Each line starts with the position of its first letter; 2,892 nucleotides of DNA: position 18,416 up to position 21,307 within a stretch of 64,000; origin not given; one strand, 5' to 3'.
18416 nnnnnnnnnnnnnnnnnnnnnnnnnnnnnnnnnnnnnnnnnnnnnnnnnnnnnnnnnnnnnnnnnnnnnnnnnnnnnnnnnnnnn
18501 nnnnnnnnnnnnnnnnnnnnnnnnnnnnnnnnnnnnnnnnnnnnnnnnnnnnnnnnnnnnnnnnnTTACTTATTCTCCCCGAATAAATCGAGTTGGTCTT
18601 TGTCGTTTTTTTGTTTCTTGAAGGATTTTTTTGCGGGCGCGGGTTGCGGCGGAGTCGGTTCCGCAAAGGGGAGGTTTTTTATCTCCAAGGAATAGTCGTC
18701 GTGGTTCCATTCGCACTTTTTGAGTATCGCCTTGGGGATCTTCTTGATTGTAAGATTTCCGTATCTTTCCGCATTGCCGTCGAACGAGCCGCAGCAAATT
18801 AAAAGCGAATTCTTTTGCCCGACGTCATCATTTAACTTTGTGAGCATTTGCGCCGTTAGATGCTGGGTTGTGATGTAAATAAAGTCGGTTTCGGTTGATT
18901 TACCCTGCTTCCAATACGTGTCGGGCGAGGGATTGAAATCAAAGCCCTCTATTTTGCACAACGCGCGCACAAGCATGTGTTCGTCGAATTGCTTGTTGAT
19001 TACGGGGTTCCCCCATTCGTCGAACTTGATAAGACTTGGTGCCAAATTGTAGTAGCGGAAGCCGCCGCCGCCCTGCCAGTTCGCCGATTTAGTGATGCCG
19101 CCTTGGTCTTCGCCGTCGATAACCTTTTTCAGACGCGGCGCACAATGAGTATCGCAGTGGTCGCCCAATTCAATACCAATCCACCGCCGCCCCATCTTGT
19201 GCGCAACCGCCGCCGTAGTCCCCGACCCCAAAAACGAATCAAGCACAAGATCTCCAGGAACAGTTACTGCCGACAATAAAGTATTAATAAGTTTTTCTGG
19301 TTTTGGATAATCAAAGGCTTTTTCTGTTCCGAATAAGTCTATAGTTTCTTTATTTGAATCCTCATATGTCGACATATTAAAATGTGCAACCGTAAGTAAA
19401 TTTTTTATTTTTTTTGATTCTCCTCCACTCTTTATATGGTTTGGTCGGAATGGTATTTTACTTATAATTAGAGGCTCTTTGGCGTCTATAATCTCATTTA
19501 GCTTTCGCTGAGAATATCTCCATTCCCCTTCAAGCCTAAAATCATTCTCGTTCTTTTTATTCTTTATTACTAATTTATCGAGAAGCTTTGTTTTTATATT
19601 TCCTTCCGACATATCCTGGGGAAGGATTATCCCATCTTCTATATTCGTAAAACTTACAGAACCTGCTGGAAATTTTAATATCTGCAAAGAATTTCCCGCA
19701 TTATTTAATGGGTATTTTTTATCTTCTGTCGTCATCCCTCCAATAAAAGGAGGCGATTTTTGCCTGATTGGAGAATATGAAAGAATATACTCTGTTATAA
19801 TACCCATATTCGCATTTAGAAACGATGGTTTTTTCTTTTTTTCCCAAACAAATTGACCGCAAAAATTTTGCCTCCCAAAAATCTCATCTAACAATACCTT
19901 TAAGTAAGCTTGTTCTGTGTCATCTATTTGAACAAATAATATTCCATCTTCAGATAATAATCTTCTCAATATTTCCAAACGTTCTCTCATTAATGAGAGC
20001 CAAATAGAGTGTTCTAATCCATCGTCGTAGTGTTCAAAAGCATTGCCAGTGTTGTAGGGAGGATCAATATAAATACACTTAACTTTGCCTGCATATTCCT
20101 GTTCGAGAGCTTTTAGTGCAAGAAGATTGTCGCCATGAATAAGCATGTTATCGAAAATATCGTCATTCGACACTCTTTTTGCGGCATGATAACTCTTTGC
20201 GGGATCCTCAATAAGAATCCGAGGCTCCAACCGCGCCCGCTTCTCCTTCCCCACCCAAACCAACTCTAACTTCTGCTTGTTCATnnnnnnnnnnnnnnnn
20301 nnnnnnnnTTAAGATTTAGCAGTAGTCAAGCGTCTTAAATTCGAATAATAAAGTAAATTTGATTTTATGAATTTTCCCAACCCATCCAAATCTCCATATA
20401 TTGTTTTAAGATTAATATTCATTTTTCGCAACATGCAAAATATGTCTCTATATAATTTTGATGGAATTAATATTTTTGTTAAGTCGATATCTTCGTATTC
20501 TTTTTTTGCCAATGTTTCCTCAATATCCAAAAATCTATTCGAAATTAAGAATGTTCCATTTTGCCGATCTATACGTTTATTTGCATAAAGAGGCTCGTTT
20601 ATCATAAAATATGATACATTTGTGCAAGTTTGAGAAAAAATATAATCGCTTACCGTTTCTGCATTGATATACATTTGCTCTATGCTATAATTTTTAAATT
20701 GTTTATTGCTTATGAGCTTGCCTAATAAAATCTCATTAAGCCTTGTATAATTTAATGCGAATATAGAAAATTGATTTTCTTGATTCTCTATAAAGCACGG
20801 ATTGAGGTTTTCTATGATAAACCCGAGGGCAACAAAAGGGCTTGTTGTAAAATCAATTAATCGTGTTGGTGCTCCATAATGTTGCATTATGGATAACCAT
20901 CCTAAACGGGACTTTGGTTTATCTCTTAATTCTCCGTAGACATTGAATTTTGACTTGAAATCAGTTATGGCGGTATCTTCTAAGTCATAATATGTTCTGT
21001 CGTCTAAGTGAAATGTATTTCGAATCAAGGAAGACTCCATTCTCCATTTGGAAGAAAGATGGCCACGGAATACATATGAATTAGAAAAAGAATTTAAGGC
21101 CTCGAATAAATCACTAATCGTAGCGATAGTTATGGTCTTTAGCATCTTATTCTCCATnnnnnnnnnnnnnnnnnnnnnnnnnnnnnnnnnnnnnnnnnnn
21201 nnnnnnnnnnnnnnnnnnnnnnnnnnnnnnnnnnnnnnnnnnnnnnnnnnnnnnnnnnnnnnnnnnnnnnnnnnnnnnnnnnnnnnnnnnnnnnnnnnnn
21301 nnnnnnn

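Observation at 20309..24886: SNF2 helicase - hypothetical - FRG-domain three-gene module in an extremely AT-rich patch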

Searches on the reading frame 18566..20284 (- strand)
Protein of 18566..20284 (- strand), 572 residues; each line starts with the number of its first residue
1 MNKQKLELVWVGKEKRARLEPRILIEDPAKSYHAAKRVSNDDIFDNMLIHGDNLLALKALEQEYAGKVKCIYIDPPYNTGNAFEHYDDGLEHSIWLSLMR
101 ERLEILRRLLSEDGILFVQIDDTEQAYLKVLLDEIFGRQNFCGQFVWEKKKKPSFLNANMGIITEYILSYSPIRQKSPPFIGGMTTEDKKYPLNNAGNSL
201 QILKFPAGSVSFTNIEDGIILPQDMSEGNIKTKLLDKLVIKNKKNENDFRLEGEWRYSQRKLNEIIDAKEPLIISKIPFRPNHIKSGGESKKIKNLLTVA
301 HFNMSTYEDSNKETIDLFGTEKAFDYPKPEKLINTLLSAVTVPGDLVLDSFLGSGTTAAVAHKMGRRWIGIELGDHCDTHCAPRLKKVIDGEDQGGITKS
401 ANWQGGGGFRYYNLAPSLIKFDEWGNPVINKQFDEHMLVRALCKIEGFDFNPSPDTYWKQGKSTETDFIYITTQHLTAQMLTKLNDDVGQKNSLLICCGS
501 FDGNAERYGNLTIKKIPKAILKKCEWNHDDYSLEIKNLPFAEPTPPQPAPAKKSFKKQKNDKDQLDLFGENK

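Call 4: search_protein_families(library=pfam, proteins=[window:18566-20284:-], max_evalue=0.01)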
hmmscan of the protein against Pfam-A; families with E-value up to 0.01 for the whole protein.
window:18566-20284:- (572 aa): 2 families
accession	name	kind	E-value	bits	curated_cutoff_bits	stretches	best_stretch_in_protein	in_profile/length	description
PF01555.25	N6_N4_Mtase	-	3.3e-44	151.9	26.7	1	68-375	1-213/221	DNA methylase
PF03602.21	Cons_hypoth95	-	0.0041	17.2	24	0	53-97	100-143/182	Conserved hypothetical protein 95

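Call 5: search_protein_families(library=padloc, proteins=[window:18566-20284:-], max_evalue=0.01)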
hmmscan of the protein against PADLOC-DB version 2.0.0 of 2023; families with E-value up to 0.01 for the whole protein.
window:18566-20284:- (572 aa): 67 families (the best 25 are shown)
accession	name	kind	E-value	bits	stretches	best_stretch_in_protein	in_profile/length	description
PDLC03636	MTase_III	-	7e-179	594.3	1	1-539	2-559/575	Type III methyltransferase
PDLC03644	MTase_III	-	3.7e-91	304.5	1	8-423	4-430/542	Type III methyltransferase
PDLC03635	MTase_III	-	1.7e-88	296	1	33-417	206-603/708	Type III methyltransferase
PDLC03634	MTase_III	-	4.5e-64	215.4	2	89-378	167-449/621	Type III methyltransferase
PDLC03638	MTase_III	-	1.4e-58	197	2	41-171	376-509/816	Type III methyltransferase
PDLC03641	MTase_III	-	3.7e-53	179.1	2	91-361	180-428/657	Type III methyltransferase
PDLC03640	MTase_III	-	2.2e-47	159.8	3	30-88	30-86/654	Type III methyltransferase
PDLC03354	MTase_II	-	1.2e-39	134.6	2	5-174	24-208/425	Type II methyltransferase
PDLC03642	MTase_III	-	3.7e-39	132.8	2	2-150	40-194/528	Type III methyltransferase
PDLC03637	MTase_III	-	4.3e-38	129.2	2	7-171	86-262/513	Type III methyltransferase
PDLC03633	MTase_III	-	9.2e-31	105.2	3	319-384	287-352/616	Type III methyltransferase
PDLC03646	MTase_III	-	2e-28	96.8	2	41-173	467-597/1057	Type III methyltransferase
PDLC03639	MTase_III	-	7.9e-27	91.8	2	44-170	86-219/639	Type III methyltransferase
PDLC03300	MTase_II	-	9.1e-27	91.9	3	84-147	77-138/302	Type II methyltransferase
PDLC03278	MTase_II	-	4e-23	80.5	2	55-179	11-128/390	Type II methyltransferase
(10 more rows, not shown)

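Call 6: search_protein_families(library=ncbifam, proteins=[window:18566-20284:-], max_evalue=0.01)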
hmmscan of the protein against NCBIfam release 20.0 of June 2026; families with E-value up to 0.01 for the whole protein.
window:18566-20284:- (572 aa): 3 families
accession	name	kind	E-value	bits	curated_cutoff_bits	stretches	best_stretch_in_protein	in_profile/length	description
NF008572.0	PRK11524.1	equivalog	5.6e-20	71.6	292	2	45-136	14-102/294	adenine-specific DNA-methyltransferase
NF050803.1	DnaMtaseCcrMCaul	equivalog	6.4e-17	61.5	830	1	320-393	182-255/350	adenine-specific DNA-methyltransferase CcrM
NF010253.0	PRK13699.1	subfamily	1.3e-08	34.8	244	1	327-393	147-213/226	DNA methyltransferase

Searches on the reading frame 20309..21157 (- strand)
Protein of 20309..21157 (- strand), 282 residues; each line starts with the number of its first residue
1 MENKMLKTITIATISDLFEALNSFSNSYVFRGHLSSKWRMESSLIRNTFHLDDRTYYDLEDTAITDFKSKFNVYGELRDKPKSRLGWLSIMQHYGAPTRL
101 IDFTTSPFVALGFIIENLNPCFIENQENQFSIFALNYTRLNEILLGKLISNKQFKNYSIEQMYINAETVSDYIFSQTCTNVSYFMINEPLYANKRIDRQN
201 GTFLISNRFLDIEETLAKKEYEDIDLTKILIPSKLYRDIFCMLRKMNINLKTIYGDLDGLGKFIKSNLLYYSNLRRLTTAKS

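Call 4: search_protein_families(library=pfam, proteins=[window:20309-21157:-], max_evalue=0.01)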
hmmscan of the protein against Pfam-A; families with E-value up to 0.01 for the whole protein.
window:20309-21157:- (282 aa): 1 family
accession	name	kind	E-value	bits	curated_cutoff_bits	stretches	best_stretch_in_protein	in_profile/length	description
PF08867.16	FRG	-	4.6e-21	76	25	1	27-117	2-88/94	FRG domain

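Call 5: search_protein_families(library=padloc, proteins=[window:20309-21157:-], max_evalue=0.01)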
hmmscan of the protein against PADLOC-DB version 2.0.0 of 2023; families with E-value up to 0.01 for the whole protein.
window:20309-21157:- (282 aa): 15 families
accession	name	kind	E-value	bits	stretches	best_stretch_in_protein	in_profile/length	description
PDLC04937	PDC-S15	-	3.1e-41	139.7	1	9-268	15-248/254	-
PDLC04938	PDC-S15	-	1.4e-35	121.1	1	5-269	39-271/276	-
PDLC04936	PDC-S15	-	4.1e-28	96.6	2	10-133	23-139/300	-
PDLC04933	PDC-S15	-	3.1e-27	93.8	2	8-123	6-113/286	-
PDLC04931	PDC-S15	-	3.4e-20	71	1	12-268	46-272/282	-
PDLC04927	PDC-S15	-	1e-16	58.9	2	11-121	22-122/422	-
PDLC04932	PDC-S15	-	2.2e-16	58.1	1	12-266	25-317/324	-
PDLC04934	PDC-S15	-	2.8e-16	57.6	1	22-264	55-282/416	-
PDLC04940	PDC-S15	-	9e-16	56.3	1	22-260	51-259/280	-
PDLC04930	PDC-S15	-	3.5e-15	53.9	1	27-273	26-284/380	-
PDLC04929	PDC-S15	-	2.2e-12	45.5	2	60-119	69-126/308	-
PDLC04935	PDC-S15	-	6.4e-11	39.8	1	27-269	138-369/535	-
PDLC04926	PDC-S15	-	5.2e-10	36.9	1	23-118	29-121/300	-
PDLC04939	PDC-S15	-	5.5e-06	23.5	1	85-115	79-109/487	-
PDLC04928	PDC-S15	-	4.9e-05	21.4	1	225-261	118-154/174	-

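Call 6: search_protein_families(library=ncbifam, proteins=[window:20309-21157:-], max_evalue=0.01)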
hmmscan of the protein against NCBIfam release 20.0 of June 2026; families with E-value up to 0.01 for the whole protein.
window:20309-21157:- (282 aa): 0 families

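Call 34: search_solved_structures(query=window:20309-21157:-, max_evalue=10)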
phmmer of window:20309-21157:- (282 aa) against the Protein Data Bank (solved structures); distinct sequences matched with E-value up to 10: 0.

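Call 66: search_protein_families(library=pfam, alignment_id=A4, max_evalue=0.001)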
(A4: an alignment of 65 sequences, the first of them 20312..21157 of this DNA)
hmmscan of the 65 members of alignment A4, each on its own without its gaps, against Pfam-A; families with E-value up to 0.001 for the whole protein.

A. member 1, window:20312-21157:- (282 aa): 1 family
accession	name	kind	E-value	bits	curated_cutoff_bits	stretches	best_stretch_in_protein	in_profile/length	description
PF08867.16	FRG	-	4.6e-21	76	25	1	27-117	2-88/94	FRG domain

B. families by the number of members that match (of 65 scanned): 1 family
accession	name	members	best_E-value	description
PF08867.16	FRG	65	2.3e-28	FRG domain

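Call 75: find_homologous_proteins(query=window:20309-21157:-, max_evalue=0.00001)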
Query window:20309-21157:- (282 aa): 796 proteins with E <= 0.00001 among 1399 candidates; the best 120 are listed.
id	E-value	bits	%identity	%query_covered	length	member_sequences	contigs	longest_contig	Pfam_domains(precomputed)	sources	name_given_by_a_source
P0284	1.7e-173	593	95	100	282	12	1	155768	PF08867.17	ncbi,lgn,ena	-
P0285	7.1e-118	411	69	96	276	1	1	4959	PF08867.17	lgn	-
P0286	4.8e-98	346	60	95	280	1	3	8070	PF08867.17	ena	-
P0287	8.7e-78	279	53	96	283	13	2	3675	PF08867.17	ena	-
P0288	2.0e-68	249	47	95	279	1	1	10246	PF08867.17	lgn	-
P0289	6.1e-57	211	43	93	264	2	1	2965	PF08867.17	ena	-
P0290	7.1e-55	204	42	95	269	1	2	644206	PF08867.17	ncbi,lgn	ncbi:MAG: FRG domain-containing protein [Chthoniobacterales bacterium]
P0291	8.5e-55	204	40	95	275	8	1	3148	PF08867.17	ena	-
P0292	6.6e-54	201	41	94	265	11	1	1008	PF08867.17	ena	-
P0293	6.7e-54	201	40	95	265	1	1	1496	PF08867.17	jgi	jgi:FRG domain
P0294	7.9e-54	201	42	94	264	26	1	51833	PF08867.17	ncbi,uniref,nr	ncbi:FRG domain-containing protein [Vibrio diabolicus]|uniref:FRG domain-containing protein n=1 Tax=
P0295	1.3e-53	200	43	94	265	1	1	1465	PF08867.17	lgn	-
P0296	1.9e-53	199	41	95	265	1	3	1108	PF08867.17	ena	-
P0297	2.1e-53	199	41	94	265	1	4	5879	PF08867.17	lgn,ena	-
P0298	2.5e-53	199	41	94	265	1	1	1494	PF08867.17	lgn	-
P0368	1.4e-49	187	41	94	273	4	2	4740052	PF08867.17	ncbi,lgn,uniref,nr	ncbi:FRG domain-containing protein [Dickeya zeae]|uniref:FRG domain-containing protein n=1 Tax=Dicke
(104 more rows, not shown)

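Call 86: predict_structure(alignment_id=A6)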
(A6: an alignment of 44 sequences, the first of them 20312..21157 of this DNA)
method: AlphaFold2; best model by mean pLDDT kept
length: 282 residues; sequences in the alignment: 44
mean_pLDDT: 92.5   pTM: 0.89
mean pLDDT of the five models: 92.5, 92.2, 91.5, 90.2, 88.8
residues with pLDDT >= 90: 230; 70-90: 45; 50-70: 7; < 50: 0
segments of 3 or more residues with pLDDT < 50: none
pLDDT, mean of each block of 10 residues (from residue 1): 81 98 97 96 93 92 95 79 91 92 96 95 94 97 97 96 94 90 90 78 92 93 96 97 96 91 96 94 76
secondary structure, 60 per line:
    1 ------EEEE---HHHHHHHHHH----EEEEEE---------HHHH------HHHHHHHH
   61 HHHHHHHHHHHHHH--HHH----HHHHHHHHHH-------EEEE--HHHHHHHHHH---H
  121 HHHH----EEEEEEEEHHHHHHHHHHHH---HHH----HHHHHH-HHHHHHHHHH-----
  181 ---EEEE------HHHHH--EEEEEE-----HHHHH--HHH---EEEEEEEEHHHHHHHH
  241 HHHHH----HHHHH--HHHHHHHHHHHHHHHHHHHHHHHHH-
elements in order: E7-10 H14-23 E28-33 H43-46 H53-74 H84-93 E101-104 H107-116 H120-124 E129-136 H137-148 H159-164 H166-175 E184-187 H194-198 E201-206 H212-216 E225-232 H233-245 H250-254 H257-281

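Call 109: search_protein_families(library=phrogs, proteins=[window:20309-21157:-], max_evalue=1)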
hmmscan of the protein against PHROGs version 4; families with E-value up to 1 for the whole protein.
window:20309-21157:- (282 aa): 6 families
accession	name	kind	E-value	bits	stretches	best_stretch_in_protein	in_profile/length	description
phrog_4962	-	unknown function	1.5e-31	110.8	1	5-268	168-454/467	-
phrog_24967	-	unknown function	1.1e-09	38.9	1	12-117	27-127/385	-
phrog_37137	-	unknown function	0.12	13.7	1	51-97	35-81/87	-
phrog_37144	-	unknown function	0.14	13.3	1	188-264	87-154/165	-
phrog_23942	-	unknown function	0.16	12.6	1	22-77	49-101/201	-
phrog_8322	-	unknown function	0.31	11.5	1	147-165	4-22/44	-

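Call 110: find_encoding_contigs(protein=P0368, flank=7000, max_places=2)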
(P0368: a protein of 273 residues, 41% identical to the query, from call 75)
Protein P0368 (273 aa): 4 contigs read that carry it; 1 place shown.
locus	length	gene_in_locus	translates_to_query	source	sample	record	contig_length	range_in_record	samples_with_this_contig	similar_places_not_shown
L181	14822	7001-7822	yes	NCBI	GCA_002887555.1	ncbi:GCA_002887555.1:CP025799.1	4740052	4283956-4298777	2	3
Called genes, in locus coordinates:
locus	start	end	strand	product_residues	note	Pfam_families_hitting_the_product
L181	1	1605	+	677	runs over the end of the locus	PF00884:Sulfatase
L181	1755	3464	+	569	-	PF19576:Acyltransf_2, PF01553:Acyltransferase, PF13444:Acetyltransf_5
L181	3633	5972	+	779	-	PF09371:Tex_N, PF22706:Tex_central_region, PF16921:Tex_YqgF, PF14635:HHH_7, PF12836:HHH_3, PF17674:HHH_9, PF00575:S1, PF23459:S1_RRP5 (weak)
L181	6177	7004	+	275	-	-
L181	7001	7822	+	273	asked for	PF08867:FRG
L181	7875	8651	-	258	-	PF00561:Abhydrolase_1, PF12146:Hydrolase_4, PF12697:Abhydrolase_6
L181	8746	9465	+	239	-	PF00156:Pribosyltran (weak)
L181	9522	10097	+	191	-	PF01521:Fe-S_biosyn, PF01106:NifU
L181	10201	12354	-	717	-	PF21226:MalQ_N, PF02446:Glyco_hydro_77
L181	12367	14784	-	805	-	PF00343:Phosphorylase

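Call 111: find_encoding_contigs(protein=P0294, flank=7000, max_places=2)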
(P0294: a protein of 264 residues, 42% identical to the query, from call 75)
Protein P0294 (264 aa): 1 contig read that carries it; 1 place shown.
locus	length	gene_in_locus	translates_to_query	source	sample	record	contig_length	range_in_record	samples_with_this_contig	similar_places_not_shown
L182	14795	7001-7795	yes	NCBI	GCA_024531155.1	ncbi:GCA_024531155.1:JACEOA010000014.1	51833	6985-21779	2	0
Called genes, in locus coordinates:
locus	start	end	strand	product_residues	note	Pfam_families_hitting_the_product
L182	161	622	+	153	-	-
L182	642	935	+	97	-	-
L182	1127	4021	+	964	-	PF03175:DNA_pol_B_2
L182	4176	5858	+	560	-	-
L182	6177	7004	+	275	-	-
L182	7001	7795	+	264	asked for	PF08867:FRG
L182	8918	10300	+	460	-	PF07732:Cu-oxidase_3, PF00394:Cu-oxidase, PF07731:Cu-oxidase_2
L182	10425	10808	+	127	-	PF02537:CRCB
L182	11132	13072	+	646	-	PF13667:ThiC-associated, PF01964:ThiC_Rad_SAM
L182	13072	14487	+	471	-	PF02581:TMP-TENI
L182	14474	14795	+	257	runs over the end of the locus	PF00899:ThiF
